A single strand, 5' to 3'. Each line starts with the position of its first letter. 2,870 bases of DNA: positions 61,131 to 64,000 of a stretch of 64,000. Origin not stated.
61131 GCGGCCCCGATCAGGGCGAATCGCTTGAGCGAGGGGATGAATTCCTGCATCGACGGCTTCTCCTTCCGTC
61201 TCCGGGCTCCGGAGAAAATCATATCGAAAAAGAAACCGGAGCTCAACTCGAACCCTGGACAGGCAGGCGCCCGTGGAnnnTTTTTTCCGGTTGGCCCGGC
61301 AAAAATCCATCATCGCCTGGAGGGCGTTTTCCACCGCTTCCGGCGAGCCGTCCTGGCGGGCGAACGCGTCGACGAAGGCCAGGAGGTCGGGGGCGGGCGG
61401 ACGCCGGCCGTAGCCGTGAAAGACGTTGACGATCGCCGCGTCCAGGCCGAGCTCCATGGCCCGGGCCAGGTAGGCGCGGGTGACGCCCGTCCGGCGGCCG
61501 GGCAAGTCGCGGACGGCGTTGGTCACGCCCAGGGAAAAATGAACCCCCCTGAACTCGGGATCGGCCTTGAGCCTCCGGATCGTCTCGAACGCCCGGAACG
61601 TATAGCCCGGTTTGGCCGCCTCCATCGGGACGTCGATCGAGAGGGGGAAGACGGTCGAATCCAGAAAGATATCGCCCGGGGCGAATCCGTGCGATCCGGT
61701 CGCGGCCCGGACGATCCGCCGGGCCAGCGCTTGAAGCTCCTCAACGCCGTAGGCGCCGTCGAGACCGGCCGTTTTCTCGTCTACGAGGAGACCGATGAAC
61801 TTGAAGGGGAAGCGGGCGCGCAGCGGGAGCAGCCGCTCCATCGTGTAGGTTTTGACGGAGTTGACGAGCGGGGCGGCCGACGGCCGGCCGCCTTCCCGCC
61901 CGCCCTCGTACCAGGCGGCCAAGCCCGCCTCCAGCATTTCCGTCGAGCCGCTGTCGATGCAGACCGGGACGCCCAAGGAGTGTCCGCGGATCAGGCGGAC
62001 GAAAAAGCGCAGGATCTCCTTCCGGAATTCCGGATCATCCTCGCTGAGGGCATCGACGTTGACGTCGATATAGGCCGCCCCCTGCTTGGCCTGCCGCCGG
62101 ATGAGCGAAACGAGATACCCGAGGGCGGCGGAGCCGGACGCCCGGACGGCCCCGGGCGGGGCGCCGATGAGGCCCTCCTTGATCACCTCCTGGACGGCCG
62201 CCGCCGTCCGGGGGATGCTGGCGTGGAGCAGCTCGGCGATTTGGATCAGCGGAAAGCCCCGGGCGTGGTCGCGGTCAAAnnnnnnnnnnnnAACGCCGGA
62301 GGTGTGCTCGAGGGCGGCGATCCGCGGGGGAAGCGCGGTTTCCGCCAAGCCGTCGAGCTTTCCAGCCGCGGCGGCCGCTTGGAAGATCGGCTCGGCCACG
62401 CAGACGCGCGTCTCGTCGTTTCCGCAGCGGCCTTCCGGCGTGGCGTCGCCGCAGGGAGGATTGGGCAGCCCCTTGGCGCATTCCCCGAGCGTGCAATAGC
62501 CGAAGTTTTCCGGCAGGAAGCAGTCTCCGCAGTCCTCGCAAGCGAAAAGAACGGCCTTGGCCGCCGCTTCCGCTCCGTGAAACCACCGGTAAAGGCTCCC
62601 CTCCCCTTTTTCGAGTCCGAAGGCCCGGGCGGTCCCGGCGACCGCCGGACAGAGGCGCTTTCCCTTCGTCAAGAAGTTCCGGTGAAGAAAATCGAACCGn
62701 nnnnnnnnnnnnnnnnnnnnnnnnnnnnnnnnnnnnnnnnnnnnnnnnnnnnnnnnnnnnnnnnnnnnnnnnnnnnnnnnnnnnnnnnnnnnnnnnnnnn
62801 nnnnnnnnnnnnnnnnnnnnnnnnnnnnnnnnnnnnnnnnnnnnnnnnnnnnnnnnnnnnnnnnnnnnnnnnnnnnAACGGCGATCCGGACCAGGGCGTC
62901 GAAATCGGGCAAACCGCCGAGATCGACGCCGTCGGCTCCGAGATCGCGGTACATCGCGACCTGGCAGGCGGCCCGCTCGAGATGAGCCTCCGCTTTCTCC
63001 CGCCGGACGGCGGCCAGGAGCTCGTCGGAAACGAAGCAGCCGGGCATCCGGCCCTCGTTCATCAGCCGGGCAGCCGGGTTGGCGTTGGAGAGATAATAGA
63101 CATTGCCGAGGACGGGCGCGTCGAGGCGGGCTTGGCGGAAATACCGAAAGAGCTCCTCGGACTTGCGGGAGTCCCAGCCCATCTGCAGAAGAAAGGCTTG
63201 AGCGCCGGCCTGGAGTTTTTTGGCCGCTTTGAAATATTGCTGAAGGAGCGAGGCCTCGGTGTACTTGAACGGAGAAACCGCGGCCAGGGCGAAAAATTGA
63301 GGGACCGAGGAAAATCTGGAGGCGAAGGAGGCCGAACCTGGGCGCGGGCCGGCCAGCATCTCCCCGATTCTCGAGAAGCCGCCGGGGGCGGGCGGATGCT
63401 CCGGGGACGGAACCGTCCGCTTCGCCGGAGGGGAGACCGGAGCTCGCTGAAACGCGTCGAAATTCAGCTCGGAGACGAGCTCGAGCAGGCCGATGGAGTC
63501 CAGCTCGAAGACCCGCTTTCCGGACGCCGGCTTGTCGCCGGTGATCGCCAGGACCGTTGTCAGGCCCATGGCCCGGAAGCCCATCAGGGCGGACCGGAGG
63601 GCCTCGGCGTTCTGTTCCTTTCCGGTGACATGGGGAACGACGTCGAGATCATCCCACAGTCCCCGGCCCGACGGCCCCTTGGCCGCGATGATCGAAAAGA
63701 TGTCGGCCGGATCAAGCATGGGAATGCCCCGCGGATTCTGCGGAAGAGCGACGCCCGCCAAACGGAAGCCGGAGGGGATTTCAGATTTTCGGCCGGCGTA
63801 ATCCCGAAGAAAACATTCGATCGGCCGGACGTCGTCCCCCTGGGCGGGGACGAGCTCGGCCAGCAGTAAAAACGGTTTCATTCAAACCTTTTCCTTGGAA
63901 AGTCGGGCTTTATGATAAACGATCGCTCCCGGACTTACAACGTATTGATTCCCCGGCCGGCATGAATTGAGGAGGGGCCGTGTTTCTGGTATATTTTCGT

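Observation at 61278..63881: Unusual triple-domain fusion: MetF (MTHFR) + MetV-like Cys-rich domain + pterin-binding methyl-THF domain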

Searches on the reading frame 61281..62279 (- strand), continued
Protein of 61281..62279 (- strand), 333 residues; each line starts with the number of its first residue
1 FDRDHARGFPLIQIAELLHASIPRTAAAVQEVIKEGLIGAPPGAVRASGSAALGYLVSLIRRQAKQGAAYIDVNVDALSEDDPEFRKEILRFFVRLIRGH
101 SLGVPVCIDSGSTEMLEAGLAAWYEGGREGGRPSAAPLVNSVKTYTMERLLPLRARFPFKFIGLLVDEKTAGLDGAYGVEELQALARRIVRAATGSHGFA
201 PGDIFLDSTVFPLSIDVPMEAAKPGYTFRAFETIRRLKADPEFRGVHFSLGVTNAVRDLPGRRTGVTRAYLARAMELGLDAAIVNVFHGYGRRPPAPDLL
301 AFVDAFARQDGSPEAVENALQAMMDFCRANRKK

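Call 67: search_protein_families(library=pfam, proteins=[L093:1830-2822:+, L093:3091-4269:+, L093:4242-4985:-, L093:5031-6872:+, L093:9552-10688:+, L093:10738-11802:+, L093:11901-12752:-, L093:13509-14402:-, L093:14437-16512:-, L093:54-824:-], max_evalue=0.00001)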
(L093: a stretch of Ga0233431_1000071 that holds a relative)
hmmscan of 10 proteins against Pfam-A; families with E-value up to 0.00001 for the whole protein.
L093:1830-2822:+ (330 aa): 2 families
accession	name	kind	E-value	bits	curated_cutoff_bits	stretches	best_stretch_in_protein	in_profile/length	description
PF02310.24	B12-binding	-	1.7e-26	92.8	32.1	1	208-318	2-119/121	B12 binding domain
PF02607.22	B12-binding_2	-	9.7e-22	77.4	23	1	123-194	3-73/74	B12 binding domain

L093:3091-4269:+ (392 aa): 1 family
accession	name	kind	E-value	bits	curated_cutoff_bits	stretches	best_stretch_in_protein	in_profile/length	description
PF01208.23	URO-D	-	3.6e-22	79.3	23.9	1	179-382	141-346/346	Uroporphyrinogen decarboxylase (URO-D)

L093:4242-4985:- (247 aa): 0 families

L093:5031-6872:+ (613 aa): 4 families
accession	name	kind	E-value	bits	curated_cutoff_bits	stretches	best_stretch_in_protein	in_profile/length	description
PF14574.11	RACo_C_ter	-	7.5e-74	248.5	27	1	361-611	3-250/261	C-terminal domain of RACo the ASKHA domain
PF17651.6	Raco_middle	-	8.7e-58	195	26.8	1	194-355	1-162/163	RACo middle region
PF17650.6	RACo_linker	-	1.8e-12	47.3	26.2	1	110-190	3-85/86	RACo linker region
PF00111.32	Fer2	-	1.6e-06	28.4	21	1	15-85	8-76/77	2Fe-2S iron-sulfur cluster binding domain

L093:9552-10688:+ (378 aa): 1 family
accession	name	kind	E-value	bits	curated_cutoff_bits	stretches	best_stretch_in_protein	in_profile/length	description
PF01208.23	URO-D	-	1.1e-13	51.4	23.9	1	116-367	95-346/346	Uroporphyrinogen decarboxylase (URO-D)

L093:10738-11802:+ (354 aa): 0 families

L093:11901-12752:- (283 aa): 4 families
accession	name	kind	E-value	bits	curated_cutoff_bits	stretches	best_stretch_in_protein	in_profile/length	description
PF04542.20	Sigma70_r2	-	7.6e-18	64.5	24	1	51-118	1-68/71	Sigma-70 region 2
PF04545.22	Sigma70_r4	-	8.9e-15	54.4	24.1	1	219-271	2-50/50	Sigma-70, region 4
PF04539.22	Sigma70_r3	-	1.6e-13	51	25.3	1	132-198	3-69/78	Sigma-70 region 3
PF00140.25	Sigma70_r1_2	-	7.1e-07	29.5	22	1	13-45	1-33/34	Sigma-70 factor, region 1.2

L093:13509-14402:- (297 aa): 2 families
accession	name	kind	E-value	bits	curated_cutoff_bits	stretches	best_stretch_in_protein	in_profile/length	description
PF00941.27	FAD_binding_5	-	1.6e-43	148.9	27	1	3-171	2-169/170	FAD binding domain in molybdopterin dehydrogenase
PF03450.22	CO_deh_flav_C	-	4.2e-24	85.1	25.5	1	181-281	3-101/102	CO dehydrogenase flavoprotein C-terminal domain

L093:14437-16512:- (691 aa): 3 families
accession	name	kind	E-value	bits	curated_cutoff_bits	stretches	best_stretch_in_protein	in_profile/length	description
PF02738.23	MoCoBD_1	-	3.2e-68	229.9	27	1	118-342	12-244/244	Molybdopterin cofactor-binding domain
PF20256.3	MoCoBD_2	-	2.5e-66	224.5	27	1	367-624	14-283/283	Molybdopterin cofactor-binding domain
PF01315.27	Ald_Xan_dh_C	-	9.5e-19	68.2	31.3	1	2-76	22-109/110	Aldehyde oxidase and xanthine dehydrogenase, a/b hammerhead domain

L093:54-824:- (256 aa): 0 families

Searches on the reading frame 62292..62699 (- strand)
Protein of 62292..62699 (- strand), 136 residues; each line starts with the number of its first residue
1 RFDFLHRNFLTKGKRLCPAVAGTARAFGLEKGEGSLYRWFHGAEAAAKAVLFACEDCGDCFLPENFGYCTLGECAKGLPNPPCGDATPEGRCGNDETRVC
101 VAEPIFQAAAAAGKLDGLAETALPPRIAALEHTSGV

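Call 23: search_solved_structures(query=A3, max_evalue=10, show_alignments=2)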
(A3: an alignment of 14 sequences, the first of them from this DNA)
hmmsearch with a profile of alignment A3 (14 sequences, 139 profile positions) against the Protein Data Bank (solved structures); distinct sequences matched with E-value up to 10: 1.
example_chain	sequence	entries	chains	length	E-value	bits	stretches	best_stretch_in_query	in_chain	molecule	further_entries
5ion_A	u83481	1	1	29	0.39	13.8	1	51-66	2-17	Zinc finger and BTB domain-containing protein 17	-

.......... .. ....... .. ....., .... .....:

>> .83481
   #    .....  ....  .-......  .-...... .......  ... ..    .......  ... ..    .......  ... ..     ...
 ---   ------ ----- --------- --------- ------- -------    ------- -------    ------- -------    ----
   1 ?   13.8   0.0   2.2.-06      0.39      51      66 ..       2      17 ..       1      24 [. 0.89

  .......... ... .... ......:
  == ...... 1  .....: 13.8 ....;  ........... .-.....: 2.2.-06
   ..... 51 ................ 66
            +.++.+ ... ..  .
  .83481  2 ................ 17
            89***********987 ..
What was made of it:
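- On MetV small subunit (PF12225 / DUF5981): There is no solved structure to compare with (call 23).
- Tried and rejected: Solved structure for the MetV-like domain: none found, even with a profile at E up to 10 (call 23).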

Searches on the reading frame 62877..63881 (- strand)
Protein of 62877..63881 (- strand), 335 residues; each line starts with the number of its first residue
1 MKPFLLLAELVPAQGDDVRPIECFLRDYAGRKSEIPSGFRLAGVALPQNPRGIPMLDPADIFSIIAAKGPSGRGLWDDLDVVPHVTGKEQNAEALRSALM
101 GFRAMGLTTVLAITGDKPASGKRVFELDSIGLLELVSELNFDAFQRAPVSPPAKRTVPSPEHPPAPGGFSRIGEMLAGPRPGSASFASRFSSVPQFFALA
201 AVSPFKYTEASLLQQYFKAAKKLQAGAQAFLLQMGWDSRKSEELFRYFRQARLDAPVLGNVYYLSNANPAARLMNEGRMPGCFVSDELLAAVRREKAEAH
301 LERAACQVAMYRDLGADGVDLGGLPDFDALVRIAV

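Call 22: search_solved_structures(query=A2, max_evalue=1, show_alignments=3)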
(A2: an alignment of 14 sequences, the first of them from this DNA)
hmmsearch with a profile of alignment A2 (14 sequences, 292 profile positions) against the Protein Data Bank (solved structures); distinct sequences matched with E-value up to 1: 17.
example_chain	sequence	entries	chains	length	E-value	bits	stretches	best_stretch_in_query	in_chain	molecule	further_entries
3fst_A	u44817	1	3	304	6.5e-09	38.5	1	72-276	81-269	5,10-methylenetetrahydrofolate reductase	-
3fsu_A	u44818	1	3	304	6.5e-09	38.5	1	72-276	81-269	5,10-methylenetetrahydrofolate reductase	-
1b5t_A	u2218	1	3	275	1.3e-08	37.5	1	72-276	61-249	PROTEIN (METHYLENETETRAHYDROFOLATE REDUCTASE)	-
1zp3_A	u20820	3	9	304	1.9e-08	37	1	72-276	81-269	5,10-methylenetetrahydrofolate reductase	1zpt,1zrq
1zp4_A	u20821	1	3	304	1.9e-08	37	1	72-276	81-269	5,10-methylenetetrahydrofolate reductase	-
2fmn_A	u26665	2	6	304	1.4e-07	34.1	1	72-276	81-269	5,10-methylenetetrahydrofolate reductase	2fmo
6pey_A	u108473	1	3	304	3.1e-07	33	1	72-276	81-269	Methylenetetrahydrofolate reductase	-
8uy2_A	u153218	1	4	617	6e-07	32.1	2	66-115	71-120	Methylenetetrahydrofolate reductase-like protein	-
8uy1_D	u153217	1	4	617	6.3e-07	32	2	66-115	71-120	Methylenetetrahydrofolate reductase-like protein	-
7rml_A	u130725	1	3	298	1.6e-06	30.7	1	72-276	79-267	5,10-methylenetetrahydrofolate reductase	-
5ume_A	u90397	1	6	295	2.2e-06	30.2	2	155-276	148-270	5,10-methylenetetrahydrofolate reductase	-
6fcx_A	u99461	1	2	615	2.5e-05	26.7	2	174-237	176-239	Methylenetetrahydrofolate reductase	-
8qa4_A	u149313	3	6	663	3.1e-05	26.4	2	174-237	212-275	Methylenetetrahydrofolate reductase (NADPH)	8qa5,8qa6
6fnu_A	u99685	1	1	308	0.00016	24.1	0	173-207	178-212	Methylenetetrahydrofolate reductase 1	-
1v93_A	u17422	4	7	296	0.00027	23.3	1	73-120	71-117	5,10-Methylenetetrahydrofolate reductase | Methylenetetrahydrofolate reductase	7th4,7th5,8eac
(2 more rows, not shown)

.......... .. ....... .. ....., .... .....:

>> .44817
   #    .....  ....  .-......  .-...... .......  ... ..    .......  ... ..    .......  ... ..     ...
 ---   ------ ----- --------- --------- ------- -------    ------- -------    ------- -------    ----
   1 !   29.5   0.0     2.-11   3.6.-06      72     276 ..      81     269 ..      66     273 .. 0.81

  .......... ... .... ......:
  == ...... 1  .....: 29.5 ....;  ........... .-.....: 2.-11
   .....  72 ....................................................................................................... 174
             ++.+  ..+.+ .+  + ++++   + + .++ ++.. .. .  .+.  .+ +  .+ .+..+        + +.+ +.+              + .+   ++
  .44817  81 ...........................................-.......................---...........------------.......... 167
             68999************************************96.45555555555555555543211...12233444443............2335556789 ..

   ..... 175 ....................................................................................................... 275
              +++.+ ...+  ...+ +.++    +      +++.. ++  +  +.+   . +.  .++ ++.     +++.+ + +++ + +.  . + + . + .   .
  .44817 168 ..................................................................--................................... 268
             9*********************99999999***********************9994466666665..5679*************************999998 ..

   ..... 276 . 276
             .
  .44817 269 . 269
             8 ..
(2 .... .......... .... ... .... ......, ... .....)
